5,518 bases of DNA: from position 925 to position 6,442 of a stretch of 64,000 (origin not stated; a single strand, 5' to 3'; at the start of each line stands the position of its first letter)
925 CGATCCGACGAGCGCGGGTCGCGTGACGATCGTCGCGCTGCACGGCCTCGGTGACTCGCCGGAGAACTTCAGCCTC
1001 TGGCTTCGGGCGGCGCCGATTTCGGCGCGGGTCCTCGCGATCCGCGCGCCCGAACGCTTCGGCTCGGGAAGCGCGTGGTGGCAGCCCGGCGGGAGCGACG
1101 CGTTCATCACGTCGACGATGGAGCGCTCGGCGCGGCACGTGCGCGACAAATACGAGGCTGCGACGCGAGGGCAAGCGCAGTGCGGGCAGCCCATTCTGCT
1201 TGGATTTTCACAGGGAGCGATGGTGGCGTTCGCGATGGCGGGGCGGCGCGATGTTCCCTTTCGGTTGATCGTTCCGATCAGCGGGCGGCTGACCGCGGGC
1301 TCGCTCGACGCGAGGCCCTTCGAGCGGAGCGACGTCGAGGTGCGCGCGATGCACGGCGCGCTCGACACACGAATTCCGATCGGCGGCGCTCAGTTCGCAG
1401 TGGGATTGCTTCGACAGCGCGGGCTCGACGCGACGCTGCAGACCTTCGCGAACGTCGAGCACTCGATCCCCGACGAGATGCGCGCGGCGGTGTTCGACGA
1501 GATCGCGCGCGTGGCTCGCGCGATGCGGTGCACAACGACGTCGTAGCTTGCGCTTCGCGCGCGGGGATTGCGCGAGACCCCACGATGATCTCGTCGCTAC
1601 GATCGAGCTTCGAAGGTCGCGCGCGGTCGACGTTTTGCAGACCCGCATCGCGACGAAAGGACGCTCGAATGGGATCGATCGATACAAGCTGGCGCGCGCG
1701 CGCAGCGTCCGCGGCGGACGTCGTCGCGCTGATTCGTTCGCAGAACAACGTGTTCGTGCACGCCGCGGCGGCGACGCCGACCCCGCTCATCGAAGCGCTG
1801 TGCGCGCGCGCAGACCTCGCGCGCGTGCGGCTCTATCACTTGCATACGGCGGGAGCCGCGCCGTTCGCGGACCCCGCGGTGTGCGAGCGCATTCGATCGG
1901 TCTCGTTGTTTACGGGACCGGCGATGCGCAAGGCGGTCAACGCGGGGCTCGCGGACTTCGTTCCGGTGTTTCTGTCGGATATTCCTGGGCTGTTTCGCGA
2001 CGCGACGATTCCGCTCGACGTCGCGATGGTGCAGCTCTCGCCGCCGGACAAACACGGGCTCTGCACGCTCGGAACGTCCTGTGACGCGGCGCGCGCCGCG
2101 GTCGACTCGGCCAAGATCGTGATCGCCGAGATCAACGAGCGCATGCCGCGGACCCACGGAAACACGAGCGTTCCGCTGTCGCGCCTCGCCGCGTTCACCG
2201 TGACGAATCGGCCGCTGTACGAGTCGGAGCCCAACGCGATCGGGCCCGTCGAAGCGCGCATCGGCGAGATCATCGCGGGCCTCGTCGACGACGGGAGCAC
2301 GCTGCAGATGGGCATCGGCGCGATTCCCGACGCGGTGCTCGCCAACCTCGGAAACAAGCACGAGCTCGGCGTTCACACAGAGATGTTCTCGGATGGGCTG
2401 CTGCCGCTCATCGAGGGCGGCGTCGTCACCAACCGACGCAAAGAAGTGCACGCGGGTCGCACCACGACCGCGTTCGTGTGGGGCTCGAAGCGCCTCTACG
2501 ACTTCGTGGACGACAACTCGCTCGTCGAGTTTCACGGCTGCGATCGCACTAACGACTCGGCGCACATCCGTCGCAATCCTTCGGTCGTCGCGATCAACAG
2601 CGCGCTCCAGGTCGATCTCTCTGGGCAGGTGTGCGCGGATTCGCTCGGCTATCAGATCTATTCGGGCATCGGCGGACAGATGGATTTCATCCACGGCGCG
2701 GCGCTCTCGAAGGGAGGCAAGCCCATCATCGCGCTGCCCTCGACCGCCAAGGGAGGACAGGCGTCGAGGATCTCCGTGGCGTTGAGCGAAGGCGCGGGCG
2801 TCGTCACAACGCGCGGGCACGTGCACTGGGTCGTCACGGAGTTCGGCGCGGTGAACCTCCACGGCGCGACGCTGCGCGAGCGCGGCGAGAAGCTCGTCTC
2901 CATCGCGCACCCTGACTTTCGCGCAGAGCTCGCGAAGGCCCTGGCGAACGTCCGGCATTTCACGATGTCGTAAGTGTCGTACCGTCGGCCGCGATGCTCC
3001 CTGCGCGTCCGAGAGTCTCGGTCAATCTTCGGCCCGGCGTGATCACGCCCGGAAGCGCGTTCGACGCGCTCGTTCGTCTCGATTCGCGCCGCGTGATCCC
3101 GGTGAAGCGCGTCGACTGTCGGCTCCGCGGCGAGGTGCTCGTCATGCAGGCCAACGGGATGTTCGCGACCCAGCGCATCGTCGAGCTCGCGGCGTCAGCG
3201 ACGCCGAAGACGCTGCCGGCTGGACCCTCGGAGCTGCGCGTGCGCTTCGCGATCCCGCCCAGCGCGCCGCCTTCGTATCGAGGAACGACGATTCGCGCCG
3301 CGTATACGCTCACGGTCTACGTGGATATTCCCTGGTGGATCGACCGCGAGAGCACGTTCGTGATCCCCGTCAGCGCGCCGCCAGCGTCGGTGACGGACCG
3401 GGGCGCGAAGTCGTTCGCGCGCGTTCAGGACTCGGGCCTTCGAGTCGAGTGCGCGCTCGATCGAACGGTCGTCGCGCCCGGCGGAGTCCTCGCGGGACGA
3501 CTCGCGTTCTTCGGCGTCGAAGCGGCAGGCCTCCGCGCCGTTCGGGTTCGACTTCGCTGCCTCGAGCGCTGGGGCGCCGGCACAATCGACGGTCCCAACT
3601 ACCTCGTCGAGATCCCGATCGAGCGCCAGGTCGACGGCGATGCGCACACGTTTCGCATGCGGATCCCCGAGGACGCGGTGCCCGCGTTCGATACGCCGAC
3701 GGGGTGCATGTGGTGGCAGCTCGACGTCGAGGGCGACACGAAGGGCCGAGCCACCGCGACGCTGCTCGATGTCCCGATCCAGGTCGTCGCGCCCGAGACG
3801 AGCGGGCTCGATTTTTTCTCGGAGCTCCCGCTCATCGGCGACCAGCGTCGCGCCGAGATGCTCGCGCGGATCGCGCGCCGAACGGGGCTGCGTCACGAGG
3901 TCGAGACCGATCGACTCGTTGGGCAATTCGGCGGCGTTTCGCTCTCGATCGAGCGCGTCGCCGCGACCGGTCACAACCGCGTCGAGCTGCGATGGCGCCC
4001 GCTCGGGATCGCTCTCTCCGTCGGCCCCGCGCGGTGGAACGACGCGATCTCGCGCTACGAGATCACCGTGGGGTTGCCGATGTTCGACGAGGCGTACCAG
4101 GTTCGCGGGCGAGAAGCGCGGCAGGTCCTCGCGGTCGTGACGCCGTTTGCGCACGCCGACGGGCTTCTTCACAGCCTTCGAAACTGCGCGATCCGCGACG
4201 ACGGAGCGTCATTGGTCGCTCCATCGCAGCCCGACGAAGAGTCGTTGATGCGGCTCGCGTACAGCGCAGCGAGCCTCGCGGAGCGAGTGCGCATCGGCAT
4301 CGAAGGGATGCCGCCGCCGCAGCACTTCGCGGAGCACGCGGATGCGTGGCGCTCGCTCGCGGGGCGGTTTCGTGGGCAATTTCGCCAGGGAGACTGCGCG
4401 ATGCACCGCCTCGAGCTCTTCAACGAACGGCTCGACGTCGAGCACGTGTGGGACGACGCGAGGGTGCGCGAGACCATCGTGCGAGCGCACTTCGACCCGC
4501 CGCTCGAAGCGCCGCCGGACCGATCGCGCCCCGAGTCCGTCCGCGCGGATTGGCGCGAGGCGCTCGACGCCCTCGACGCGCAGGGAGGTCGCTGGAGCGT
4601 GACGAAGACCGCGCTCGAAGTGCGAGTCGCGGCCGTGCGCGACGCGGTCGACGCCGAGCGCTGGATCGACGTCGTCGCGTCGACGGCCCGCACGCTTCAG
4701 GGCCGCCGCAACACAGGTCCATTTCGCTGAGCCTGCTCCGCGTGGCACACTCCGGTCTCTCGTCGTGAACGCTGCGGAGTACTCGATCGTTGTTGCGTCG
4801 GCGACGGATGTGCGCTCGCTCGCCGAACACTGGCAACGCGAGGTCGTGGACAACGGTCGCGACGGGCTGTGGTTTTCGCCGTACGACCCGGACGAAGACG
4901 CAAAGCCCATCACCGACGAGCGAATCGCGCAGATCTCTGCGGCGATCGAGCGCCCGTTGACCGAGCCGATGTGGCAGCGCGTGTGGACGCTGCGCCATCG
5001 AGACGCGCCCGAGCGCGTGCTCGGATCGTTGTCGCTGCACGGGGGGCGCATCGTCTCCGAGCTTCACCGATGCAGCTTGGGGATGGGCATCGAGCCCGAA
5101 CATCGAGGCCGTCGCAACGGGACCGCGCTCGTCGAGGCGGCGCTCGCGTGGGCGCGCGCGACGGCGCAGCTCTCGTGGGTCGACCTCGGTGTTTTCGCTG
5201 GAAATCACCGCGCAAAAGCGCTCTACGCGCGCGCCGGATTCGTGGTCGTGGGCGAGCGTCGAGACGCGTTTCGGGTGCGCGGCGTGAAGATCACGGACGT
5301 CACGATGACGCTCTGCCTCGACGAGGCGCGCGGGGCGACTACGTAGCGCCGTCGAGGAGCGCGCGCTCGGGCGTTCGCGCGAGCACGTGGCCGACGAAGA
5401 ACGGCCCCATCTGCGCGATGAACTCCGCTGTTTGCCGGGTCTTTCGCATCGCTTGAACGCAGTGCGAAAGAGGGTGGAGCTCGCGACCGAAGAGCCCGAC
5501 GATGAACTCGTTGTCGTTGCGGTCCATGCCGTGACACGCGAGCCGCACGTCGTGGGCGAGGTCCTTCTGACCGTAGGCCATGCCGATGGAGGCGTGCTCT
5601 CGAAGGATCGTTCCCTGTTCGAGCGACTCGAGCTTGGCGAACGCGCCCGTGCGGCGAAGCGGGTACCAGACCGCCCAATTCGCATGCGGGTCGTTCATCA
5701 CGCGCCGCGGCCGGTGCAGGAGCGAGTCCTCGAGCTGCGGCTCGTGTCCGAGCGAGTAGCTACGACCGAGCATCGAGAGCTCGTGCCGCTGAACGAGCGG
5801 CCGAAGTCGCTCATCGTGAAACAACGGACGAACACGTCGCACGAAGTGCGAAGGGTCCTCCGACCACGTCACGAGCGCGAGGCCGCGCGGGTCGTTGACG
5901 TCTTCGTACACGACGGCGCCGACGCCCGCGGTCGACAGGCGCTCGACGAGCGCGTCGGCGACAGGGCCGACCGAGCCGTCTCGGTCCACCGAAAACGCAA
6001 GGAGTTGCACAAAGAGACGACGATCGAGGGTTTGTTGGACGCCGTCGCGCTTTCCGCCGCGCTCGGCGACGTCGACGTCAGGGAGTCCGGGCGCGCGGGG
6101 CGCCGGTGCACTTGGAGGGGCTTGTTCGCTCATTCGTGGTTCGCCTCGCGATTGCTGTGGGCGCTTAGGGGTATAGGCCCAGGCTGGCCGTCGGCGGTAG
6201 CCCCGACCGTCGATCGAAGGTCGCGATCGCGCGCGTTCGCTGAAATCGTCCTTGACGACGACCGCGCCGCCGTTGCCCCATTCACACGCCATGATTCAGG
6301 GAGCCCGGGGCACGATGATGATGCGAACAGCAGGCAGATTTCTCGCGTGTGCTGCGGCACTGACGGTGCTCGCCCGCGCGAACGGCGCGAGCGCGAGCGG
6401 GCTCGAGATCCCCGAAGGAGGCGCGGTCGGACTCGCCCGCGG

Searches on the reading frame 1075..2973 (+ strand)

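Call 62: search_protein_families(library=pfam, proteins=[window:1075-2973:+], max_evalue=0.00001)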
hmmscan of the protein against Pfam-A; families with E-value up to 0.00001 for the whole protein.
window:1075-2973:+ (632 aa): 2 families
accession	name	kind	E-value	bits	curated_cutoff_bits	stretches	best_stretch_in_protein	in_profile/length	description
PF13336.12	AcetylCoA_hyd_C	-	2e-61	206.9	23.7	1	470-622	1-153/154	Acetyl-CoA hydrolase/transferase C-terminal domain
PF02550.21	AcetylCoA_hydro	-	5e-22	79.3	24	1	225-363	30-175/198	Acetyl-CoA hydrolase/transferase N-terminal domain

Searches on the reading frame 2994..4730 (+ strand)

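Call 62: search_protein_families(library=pfam, proteins=[window:2994-4730:+], max_evalue=0.00001)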
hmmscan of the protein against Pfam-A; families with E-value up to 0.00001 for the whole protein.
window:2994-4730:+ (578 aa): 1 family
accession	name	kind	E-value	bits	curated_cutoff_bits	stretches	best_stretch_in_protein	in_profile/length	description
PF00339.34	Arrestin_N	-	8.8e-07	29.5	24.9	0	68-127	83-142/148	Arrestin (or S-antigen), N-terminal domain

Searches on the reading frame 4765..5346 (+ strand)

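Call 62: search_protein_families(library=pfam, proteins=[window:4765-5346:+], max_evalue=0.00001)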
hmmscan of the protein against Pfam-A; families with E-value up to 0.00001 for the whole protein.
window:4765-5346:+ (193 aa): 3 families
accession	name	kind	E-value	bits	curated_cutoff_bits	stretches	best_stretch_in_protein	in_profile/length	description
PF00583.31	Acetyltransf_1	-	8.8e-10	39.3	20.7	1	85-159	44-116/116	Acetyltransferase (GNAT) family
PF13302.13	Acetyltransf_3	-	8.9e-09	36.6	25.4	1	14-160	10-138/138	Acetyltransferase (GNAT) domain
PF13508.13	Acetyltransf_7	-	1.2e-07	32.4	27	1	84-160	13-83/84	Acetyltransferase (GNAT) domain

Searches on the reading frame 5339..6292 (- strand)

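Call 62: search_protein_families(library=pfam, proteins=[window:5339-6292:-], max_evalue=0.00001)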
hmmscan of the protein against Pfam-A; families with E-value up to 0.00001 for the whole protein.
window:5339-6292:- (317 aa): 1 family
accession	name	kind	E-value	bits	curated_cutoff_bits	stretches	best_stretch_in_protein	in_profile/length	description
PF06778.18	Chlor_dismutase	-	6.5e-12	45.9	25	1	195-303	85-188/189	Chlorite dismutase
